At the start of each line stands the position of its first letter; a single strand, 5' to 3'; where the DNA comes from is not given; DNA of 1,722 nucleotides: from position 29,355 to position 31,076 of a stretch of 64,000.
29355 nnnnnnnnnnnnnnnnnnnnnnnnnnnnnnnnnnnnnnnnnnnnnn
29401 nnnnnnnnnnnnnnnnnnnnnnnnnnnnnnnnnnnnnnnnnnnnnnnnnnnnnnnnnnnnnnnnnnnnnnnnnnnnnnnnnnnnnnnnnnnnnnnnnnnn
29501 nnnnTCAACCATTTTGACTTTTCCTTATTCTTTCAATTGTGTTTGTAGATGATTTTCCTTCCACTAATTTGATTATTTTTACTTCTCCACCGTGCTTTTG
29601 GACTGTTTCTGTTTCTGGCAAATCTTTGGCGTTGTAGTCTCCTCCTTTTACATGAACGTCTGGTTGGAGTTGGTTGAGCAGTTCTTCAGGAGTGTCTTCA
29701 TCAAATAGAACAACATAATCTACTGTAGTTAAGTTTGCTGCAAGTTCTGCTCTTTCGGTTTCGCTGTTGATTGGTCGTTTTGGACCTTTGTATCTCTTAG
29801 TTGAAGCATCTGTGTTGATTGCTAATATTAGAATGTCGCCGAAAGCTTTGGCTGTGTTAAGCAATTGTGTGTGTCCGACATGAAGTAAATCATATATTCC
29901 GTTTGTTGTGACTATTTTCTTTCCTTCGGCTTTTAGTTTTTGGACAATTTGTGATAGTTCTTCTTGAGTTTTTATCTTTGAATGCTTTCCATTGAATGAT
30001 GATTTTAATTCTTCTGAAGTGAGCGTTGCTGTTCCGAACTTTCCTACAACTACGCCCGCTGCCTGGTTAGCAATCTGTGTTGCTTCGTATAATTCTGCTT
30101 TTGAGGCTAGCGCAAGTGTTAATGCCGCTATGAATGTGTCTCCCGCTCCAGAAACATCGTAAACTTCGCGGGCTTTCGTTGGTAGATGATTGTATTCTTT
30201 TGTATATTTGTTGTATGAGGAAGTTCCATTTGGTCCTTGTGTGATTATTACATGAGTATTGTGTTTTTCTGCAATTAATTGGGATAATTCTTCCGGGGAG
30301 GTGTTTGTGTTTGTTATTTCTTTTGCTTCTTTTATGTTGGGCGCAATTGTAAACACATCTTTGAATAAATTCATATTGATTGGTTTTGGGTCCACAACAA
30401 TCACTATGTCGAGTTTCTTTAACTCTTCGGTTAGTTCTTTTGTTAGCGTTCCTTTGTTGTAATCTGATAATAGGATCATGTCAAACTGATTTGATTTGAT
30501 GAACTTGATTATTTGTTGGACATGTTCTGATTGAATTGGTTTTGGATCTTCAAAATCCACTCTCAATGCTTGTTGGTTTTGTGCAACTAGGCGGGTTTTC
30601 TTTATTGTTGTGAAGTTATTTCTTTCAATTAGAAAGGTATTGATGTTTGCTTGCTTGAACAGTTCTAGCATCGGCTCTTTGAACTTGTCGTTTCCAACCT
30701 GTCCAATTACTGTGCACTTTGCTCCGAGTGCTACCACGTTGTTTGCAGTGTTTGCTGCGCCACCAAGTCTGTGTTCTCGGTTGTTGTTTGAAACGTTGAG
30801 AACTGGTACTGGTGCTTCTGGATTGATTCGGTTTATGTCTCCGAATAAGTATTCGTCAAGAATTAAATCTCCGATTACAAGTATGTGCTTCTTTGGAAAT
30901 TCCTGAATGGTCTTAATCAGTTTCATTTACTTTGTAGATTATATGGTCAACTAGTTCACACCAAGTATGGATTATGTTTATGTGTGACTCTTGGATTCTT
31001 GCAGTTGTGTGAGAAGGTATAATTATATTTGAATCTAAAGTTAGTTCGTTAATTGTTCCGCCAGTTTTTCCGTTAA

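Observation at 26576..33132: Complete bacterial-type ADP-L-glycero-D-manno-heptose pathway plus two GT9 heptosyltransferases in a 7-gene overlapped operon of an archaeon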

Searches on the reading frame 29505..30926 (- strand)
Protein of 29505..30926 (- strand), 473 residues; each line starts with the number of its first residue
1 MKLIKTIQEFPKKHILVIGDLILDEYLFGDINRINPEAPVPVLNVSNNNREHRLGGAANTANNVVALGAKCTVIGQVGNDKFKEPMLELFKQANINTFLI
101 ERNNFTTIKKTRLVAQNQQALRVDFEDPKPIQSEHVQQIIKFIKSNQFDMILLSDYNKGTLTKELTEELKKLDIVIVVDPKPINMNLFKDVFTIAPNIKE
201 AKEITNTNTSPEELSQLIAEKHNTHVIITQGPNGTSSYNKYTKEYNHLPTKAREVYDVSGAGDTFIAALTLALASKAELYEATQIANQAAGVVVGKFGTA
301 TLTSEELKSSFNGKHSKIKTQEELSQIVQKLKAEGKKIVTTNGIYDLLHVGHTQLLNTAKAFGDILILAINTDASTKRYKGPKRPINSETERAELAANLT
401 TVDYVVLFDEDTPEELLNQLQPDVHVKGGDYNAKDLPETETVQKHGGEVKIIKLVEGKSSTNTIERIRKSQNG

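Call 3: search_protein_families(library=pfam, proteins=[window:29505-30926:-])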
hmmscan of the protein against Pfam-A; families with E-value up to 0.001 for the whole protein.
window:29505-30926:- (473 aa): 3 families
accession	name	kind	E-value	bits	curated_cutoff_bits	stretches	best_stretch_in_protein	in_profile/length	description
PF00294.29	PfkB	-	3e-42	145.5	25.8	1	16-302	5-298/302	pfkB family carbohydrate kinase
PF01467.32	CTP_transf_like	-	1.9e-18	67.4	21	1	341-443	2-99/133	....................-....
PF08543.17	Phos_pyr_kin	-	1.7e-07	31.3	27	1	184-288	113-226/246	Phosphomethylpyrimidine kinase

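Call 4: search_protein_families(library=ncbifam, proteins=[window:29505-30926:-])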
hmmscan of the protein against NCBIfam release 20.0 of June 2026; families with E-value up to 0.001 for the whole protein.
window:29505-30926:- (473 aa): 26 families (the best 25 are shown)
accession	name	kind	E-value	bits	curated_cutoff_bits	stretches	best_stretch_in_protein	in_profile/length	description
NF008454.0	PRK11316.1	equivalog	4.3e-133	444.4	521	1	6-470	4-474/475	bifunctional D-glycero-beta-D-manno-heptose-7-phosphate kinase/D-glycero-beta-D-manno-heptose 1-phosphate adenylyltransferase HldE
TIGR02198.1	rfaE_dom_I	equivalog_domain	1.4e-95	320.1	345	1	7-310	2-313/315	D-glycero-beta-D-manno-heptose-7-phosphate kinase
TIGR02199.1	rfaE_dom_II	equivalog_domain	7.7e-57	191.2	181.5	1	327-469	2-144/144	D-glycero-beta-D-manno-heptose 1-phosphate adenylyltransferase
TIGR02152.1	D_ribokin_bact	equivalog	2.2e-28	99.4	299.65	1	39-301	19-288/298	ribokinase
NF008353.0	PRK11142.1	equivalog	1.4e-17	64.2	341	1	53-300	37-290/307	ribokinase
TIGR04382.1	myo_inos_iolC_N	equivalog_domain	2.2e-17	63.3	300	1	199-302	196-298/309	5-dehydro-2-deoxygluconokinase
TIGR03168.1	1-PFK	subfamily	2.9e-16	59.2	216.4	1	44-308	25-296/305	hexose kinase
NF006957.1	PRK09434.1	equivalog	7.6e-15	55.2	450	2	199-287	188-274/302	fructokinase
TIGR03828.1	pfkB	equivalog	1.7e-13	50.3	292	1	47-309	28-297/305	1-phosphofructokinase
TIGR00125.1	cyt_tran_rel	domain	2.4e-13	50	27.7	1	338-404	1-64/65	adenylyltransferase/cytidyltransferase family protein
NF040938.1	KDG_KDGal_kin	equivalog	6.7e-10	38.6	400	1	200-296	192-286/305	bifunctional 2-dehydro-3-deoxygluconokinase/2-dehydro-3-deoxygalactonokinase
TIGR01518.1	g3p_cytidyltrns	equivalog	5.1e-09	36.3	165.4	1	339-435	1-97/125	glycerol-3-phosphate cytidylyltransferase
NF007321.0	PRK09813.1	equivalog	8.4e-09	35.3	247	1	217-298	180-259/261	fructoselysine 6-kinase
NF041134.1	R1P_kin_Thcocales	equivalog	2e-08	34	500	1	53-300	35-269/291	ADP-dependent ribose-1-phosphate kinase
NF041320.1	pfkB_Halo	equivalog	2.1e-08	33.9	400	1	55-309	38-292/302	1-phosphofructokinase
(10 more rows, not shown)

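Call 10: find_homologous_proteins(query=window:29505-30926:-)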
Query window:29505-30926:- (473 aa): 7913 proteins with E <= 0.001 among 8000 candidates; the best 120 are listed.
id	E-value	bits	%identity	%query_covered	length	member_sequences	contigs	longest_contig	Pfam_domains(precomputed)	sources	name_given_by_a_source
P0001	0.0e+0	1028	100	100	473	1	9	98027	PF08543.18,PF01467.33,PF00294.30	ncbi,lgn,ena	-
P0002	3.5e-278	941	91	100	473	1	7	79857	PF08543.18,PF01467.33,PF00294.30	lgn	-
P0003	3.0e-275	931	90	100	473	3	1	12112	PF08543.18,PF01467.33,PF00294.30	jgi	-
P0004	4.4e-275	930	89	100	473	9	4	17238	PF08543.18,PF01467.33,PF00294.30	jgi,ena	-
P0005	3.3e-265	898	87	100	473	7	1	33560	PF08543.18,PF01467.33,PF00294.30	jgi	-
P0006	4.1e-264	894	86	100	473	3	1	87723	PF08543.18,PF01467.33,PF00294.30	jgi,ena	jgi:D-beta-D-heptose 7-phosphate kinase / D-beta-D-heptose 1-phosphate adenosyltransferase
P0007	5.8e-263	891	85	100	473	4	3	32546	PF08543.18,PF01467.33,PF00294.30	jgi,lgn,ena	-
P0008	7.8e-262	887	85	100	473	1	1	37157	PF08543.18,PF01467.33,PF00294.30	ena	-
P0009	2.8e-252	855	83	100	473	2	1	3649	PF08543.18,PF01467.33,PF00294.30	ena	-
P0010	9.5e-252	854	83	99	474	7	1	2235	PF08543.18,PF01467.33,PF00294.30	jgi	-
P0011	1.1e-251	853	83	100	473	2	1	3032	PF08543.18,PF01467.33,PF00294.30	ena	-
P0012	2.4e-251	852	82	100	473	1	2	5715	PF08543.18,PF01467.33,PF00294.30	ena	-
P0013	1.8e-236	803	77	100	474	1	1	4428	PF08543.18,PF01467.33,PF00294.30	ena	-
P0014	1.6e-234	797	76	99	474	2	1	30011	PF08543.18,PF01467.33,PF00294.30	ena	-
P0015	2.2e-233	793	76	100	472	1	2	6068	PF08543.18,PF01467.33,PF00294.30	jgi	-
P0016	4.4e-232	789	76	100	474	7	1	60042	PF08543.18,PF01467.33,PF00294.30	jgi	-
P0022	3.4e-152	526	53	98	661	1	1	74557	PF13419.13,PF08543.18,PF01467.33,PF00294.30,PF08645.18,PF13242.13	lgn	-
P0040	1.9e-135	470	51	98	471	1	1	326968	PF08543.18,PF01256.23,PF01467.33,PF00294.30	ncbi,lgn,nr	ncbi:D-glycero-beta-D-manno-heptose 1-phosphate adenylyltransferase [Candidatus Woesearchaeota archa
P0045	1.6e-126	441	48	99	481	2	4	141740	PF08543.18,PF01467.33,PF00294.30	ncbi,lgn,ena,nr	ncbi:MAG: D-glycero-beta-D-manno-heptose-7-phosphate kinase [Nanoarchaeota archaeon]|nr:D-glycero-be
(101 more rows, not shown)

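Call 11: find_encoding_contigs(protein=window:29505-30926:-, flank=10000, max_places=6)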
Protein window:29505-30926:- (473 aa): 17 contigs read that carry it; 5 places shown.
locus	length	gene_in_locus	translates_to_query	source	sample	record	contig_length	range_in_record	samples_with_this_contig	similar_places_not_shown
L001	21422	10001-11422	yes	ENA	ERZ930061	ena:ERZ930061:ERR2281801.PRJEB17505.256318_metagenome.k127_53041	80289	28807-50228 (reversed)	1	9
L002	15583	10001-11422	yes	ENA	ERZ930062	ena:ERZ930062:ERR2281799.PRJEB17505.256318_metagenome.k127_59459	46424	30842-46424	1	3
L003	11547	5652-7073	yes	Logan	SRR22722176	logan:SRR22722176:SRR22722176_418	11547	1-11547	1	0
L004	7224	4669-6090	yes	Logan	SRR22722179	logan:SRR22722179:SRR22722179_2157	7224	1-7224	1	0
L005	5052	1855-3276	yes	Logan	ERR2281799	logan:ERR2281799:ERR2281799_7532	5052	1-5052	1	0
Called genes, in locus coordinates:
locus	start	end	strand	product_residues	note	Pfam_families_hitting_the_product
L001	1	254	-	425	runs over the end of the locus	PF05621:TniB (weak), PF01637:ATPase_2 (faint), PF13191:AAA_16, PF13401:AAA_22, PF00004:AAA (weak), PF22606:Cdc6-ORC-like_ATPase_lid (weak), PF22703:Cdc6_lid, PF09079:WHD_Cdc6, +1 more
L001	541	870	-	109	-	-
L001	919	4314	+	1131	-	PF03833:PolC_DP2_N, PF24844:PolC_DP2_central, PF24846:PolC_DP2_cat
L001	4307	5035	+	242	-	PF01930:Cas_Cas4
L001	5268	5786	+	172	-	-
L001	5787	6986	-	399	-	PF01970:TctA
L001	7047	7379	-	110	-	PF05239:PRC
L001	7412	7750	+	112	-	PF13742:tRNA_anti_2, PF01336:tRNA_anti-codon (weak)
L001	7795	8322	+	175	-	PF08645:PNK3P, PF13419:HAD_2 (weak), PF13242:Hydrolase_like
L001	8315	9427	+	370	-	PF01075:Glyco_transf_9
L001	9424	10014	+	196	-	PF13580:SIS_2, PF01380:SIS (weak)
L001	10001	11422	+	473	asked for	PF00294:PfkB, PF08543:Phos_pyr_kin, PF01467:CTP_transf_like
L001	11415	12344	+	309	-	PF01073:3Beta_HSD, PF01370:Epimerase, PF04321:RmlD_sub_bind (weak), PF07993:NAD_binding_4 (faint), PF16363:GDP_Man_Dehyd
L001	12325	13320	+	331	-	PF01075:Glyco_transf_9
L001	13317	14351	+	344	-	PF13524:Glyco_trans_1_2 (faint), PF00534:Glycos_transf_1, PF13692:Glyco_trans_1_4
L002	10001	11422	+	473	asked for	PF00294:PfkB, PF08543:Phos_pyr_kin, PF01467:CTP_transf_like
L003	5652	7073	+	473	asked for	PF00294:PfkB, PF08543:Phos_pyr_kin, PF01467:CTP_transf_like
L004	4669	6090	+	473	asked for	PF00294:PfkB, PF08543:Phos_pyr_kin, PF01467:CTP_transf_like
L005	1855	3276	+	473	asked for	PF00294:PfkB, PF08543:Phos_pyr_kin, PF01467:CTP_transf_like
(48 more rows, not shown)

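Call 19: find_related_loci(query=A1, collection=genome_contigs, flank=10000)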
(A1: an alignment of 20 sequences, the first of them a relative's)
Query A1 (473 aa) in genome_contigs; peptide patterns used: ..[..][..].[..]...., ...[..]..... (x = any residue, [..] = any of these).
600 stretches matched a pattern (row limit reached: there are more); 599 encode a relative of the query (tblastn E <= 1e-3); the best 80 are kept; 80 distinct loci.
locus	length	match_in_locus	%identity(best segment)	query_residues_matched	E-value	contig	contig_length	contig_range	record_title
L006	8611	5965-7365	42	12-470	3e-109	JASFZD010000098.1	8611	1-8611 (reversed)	MAG: Sulfurimonas sp. isolate MAY_MAG_00016 ALL_000000009570, whole genome shotgun sequence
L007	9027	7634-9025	42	17-467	1e-108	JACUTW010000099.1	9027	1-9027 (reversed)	MAG: Desulfuromonadales bacterium isolate Kmv15 NODE_3702_length_9027_cov_11.920531, whole genome shotgun sequence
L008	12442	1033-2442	41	12-467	5e-108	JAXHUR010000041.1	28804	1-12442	MAG: Thermodesulfobacteriota bacterium isolate MAG56_tar_biofilm MAG56_41, whole genome shotgun sequence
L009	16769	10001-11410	39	6-469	1e-107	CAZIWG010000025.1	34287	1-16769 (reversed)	MAG TPA_asm: uncultured Granulosicoccaceae bacterium isolate SRP128015_co3_116 genome assembly, contig: NODE_1013_length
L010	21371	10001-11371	42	13-469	8e-107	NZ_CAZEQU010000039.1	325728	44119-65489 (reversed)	Tenacibaculum xiamenense isolate WJ-1(T) TXIAM_Contig_6, whole genome shotgun sequence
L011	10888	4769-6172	40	11-468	7e-106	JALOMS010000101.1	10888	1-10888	MAG: Thermoflexibacter sp. isolate Prado057 scaffold_11739, whole genome shotgun sequence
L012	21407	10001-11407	38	6-468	2e-105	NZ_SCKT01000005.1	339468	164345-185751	Pantoea dispersa strain DSM 30073 Scaffold5, whole genome shotgun sequence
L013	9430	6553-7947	40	16-467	1e-105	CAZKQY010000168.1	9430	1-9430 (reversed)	MAG TPA_asm: uncultured Syntrophotalea sp. isolate SRP067234_co1_222 genome assembly, contig: k99_1138275, whole genome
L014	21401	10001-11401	39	9-468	3e-105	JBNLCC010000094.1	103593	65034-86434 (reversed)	MAG: Methylococcaceae bacterium isolate C2.bin.12.orig k141_1246913, whole genome shotgun sequence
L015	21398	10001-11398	41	14-471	3e-105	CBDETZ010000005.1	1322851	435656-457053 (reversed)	MAG: Sulfurimonas sp. isolate 389e88c7-2add-435c-8c34-72f1c93b86e4 genome assembly, contig: contig_5, whole genome shotg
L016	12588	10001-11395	39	9-468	2e-104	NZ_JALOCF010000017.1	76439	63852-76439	MAG: Methylobacter sp. isolate SO_2017_LW4 bin 67 scaffold_974_c1_LW137-91_2017, whole genome shotgun sequence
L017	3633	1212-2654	39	4-467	5e-106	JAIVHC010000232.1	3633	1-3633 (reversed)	MAG: Geobacteraceae bacterium isolate MAG32 MTG32_15171, whole genome shotgun sequence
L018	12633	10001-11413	39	3-468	5e-104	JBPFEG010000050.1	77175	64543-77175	MAG: Methylomicrobium sp. isolate Soil4BBin16 k141_460832, whole genome shotgun sequence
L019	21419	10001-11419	38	6-472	1e-103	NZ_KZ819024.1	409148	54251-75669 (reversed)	Brenneria roseae subsp. roseae strain LMG 27714 scaffold3, whole genome shotgun sequence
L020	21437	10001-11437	39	3-467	2e-103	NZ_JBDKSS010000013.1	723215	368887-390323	MAG: Parvibaculum sp. isolate 6_bin.230 c_000000382268, whole genome shotgun sequence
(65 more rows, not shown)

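Call 20: find_encoding_contigs(protein=P0040, flank=10000, max_places=1)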
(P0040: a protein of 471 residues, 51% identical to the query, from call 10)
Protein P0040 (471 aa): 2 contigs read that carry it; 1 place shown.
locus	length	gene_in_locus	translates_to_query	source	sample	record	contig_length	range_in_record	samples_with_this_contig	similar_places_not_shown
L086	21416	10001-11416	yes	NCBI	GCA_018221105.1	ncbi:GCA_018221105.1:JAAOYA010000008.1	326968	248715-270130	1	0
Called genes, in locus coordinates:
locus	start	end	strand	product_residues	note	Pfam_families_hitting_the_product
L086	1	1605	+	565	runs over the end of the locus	-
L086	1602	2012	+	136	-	-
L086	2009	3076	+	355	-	PF04015:DUF362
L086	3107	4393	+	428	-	PF01266:DAO (faint), PF01593:Amino_oxidase, PF13450:NAD_binding_8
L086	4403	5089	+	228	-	PF00535:Glycos_transf_2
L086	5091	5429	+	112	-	PF10066:DUF2304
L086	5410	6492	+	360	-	PF04015:DUF362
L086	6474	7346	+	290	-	PF01040:UbiA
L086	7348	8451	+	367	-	PF01075:Glyco_transf_9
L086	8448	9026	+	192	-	PF13580:SIS_2, PF01380:SIS (faint)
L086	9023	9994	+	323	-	PF01073:3Beta_HSD, PF01370:Epimerase, PF02719:Polysacc_synt_2 (faint), PF04321:RmlD_sub_bind, PF07993:NAD_binding_4 (faint), PF16363:GDP_Man_Dehyd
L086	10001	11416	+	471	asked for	PF00294:PfkB, PF01256:Carb_kinase (weak), PF08543:Phos_pyr_kin, PF01467:CTP_transf_like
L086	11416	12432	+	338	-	PF01075:Glyco_transf_9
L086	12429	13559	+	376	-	PF01075:Glyco_transf_9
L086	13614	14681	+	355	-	PF04055:Radical_SAM, PF13186:SPASM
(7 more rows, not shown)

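Call 21: find_encoding_contigs(protein=P0022, flank=10000, max_places=1)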
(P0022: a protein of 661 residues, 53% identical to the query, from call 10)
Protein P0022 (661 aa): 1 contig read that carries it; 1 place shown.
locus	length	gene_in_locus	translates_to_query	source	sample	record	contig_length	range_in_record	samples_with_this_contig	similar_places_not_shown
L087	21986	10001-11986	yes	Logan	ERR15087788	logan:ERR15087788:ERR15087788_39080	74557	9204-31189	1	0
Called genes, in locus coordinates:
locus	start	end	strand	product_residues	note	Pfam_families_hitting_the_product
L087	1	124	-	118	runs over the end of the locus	-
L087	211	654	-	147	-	PF01381:HTH_3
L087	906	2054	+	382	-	PF08442:ATP-grasp_2, PF24948:Citrate_synth_N, PF16114:Citrate_bind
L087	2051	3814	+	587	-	PF13607:Succ_CoA_lig (weak), PF00549:Ligase_CoA, PF00285:Citrate_synt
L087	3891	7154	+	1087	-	PF02516:STT3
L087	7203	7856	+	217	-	PF00535:Glycos_transf_2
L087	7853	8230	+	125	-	PF10066:DUF2304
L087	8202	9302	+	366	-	PF01075:Glyco_transf_9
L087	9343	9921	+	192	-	PF13580:SIS_2, PF01380:SIS (faint)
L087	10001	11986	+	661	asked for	PF08645:PNK3P, PF13419:HAD_2 (faint), PF13242:Hydrolase_like, PF08543:Phos_pyr_kin (faint), PF00294:PfkB, PF01467:CTP_transf_like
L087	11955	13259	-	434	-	-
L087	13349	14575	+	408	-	PF13439:Glyco_transf_4 (weak), PF00534:Glycos_transf_1, PF13692:Glyco_trans_1_4, PF13524:Glyco_trans_1_2 (weak)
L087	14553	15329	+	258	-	PF05891:Methyltransf_PK, PF05401:NodS, PF05958:tRNA_U5-meth_tr, PF03848:TehB, PF08003:Methyltransf_9, PF13489:Methyltransf_23, PF13847:Methyltransf_31, PF08241:Methyltransf_11, +6 more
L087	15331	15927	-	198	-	-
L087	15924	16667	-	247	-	PF00483:NTP_transferase (weak), PF12804:NTP_transf_3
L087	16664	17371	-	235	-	-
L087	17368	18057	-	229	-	PF01177:Asp_Glu_race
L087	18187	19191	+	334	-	PF13439:Glyco_transf_4 (weak), PF00534:Glycos_transf_1, PF13692:Glyco_trans_1_4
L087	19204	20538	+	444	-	PF02223:Thymidylate_kin (weak)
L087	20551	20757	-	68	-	-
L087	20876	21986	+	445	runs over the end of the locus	PF03721:UDPG_MGDP_dh_N, PF00984:UDPG_MGDP_dh, PF03720:UDPG_MGDP_dh_C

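Call 22: find_encoding_contigs(protein=P0045, flank=10000, max_places=1)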
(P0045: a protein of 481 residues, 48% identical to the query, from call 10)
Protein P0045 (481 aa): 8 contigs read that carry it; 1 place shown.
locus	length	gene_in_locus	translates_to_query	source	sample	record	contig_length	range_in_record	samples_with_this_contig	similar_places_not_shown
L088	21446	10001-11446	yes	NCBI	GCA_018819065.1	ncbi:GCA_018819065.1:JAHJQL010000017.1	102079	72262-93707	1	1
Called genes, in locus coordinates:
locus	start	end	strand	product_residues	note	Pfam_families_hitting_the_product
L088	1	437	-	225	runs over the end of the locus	PF00535:Glycos_transf_2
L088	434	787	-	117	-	PF00892:EamA, PF10639:TMEM234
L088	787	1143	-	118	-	PF00892:EamA (weak)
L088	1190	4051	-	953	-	PF02516:STT3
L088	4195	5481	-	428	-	PF13173:AAA_14, PF13635:DUF4143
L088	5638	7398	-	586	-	PF02543:Carbam_trans_N, PF16861:Carbam_trans_C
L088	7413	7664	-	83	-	-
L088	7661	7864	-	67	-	-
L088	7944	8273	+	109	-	PF10066:DUF2304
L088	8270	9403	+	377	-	PF13439:Glyco_transf_4, PF20706:GT4-conflict, PF00534:Glycos_transf_1, PF13692:Glyco_trans_1_4, PF13524:Glyco_trans_1_2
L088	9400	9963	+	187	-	PF13580:SIS_2, PF01380:SIS (weak)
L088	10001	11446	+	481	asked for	PF00294:PfkB, PF08543:Phos_pyr_kin (weak), PF01467:CTP_transf_like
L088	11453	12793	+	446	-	PF04326:SLFN_AlbA_2, PF13749:HATPase_c_4, PF08220:HTH_DeoR (weak)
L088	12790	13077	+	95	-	-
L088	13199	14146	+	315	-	PF01073:3Beta_HSD, PF01370:Epimerase, PF04321:RmlD_sub_bind, PF07993:NAD_binding_4 (faint), PF16363:GDP_Man_Dehyd, PF02719:Polysacc_synt_2 (weak)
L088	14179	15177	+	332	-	PF00534:Glycos_transf_1, PF13692:Glyco_trans_1_4, PF13524:Glyco_trans_1_2 (weak)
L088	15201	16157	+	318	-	PF01075:Glyco_transf_9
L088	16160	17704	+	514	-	PF02310:B12-binding, PF04055:Radical_SAM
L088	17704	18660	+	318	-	PF13489:Methyltransf_23, PF05219:DREV, PF07021:MetW (weak), PF13847:Methyltransf_31, PF08241:Methyltransf_11, PF08242:Methyltransf_12, PF13649:Methyltransf_25 (weak)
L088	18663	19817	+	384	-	PF01075:Glyco_transf_9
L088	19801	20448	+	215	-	PF02353:CMAS (weak), PF05401:NodS (weak), PF13489:Methyltransf_23, PF07021:MetW (weak), PF13847:Methyltransf_31, PF08241:Methyltransf_11, PF08242:Methyltransf_12, PF13649:Methyltransf_25, +1 more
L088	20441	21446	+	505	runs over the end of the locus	PF02310:B12-binding, PF04055:Radical_SAM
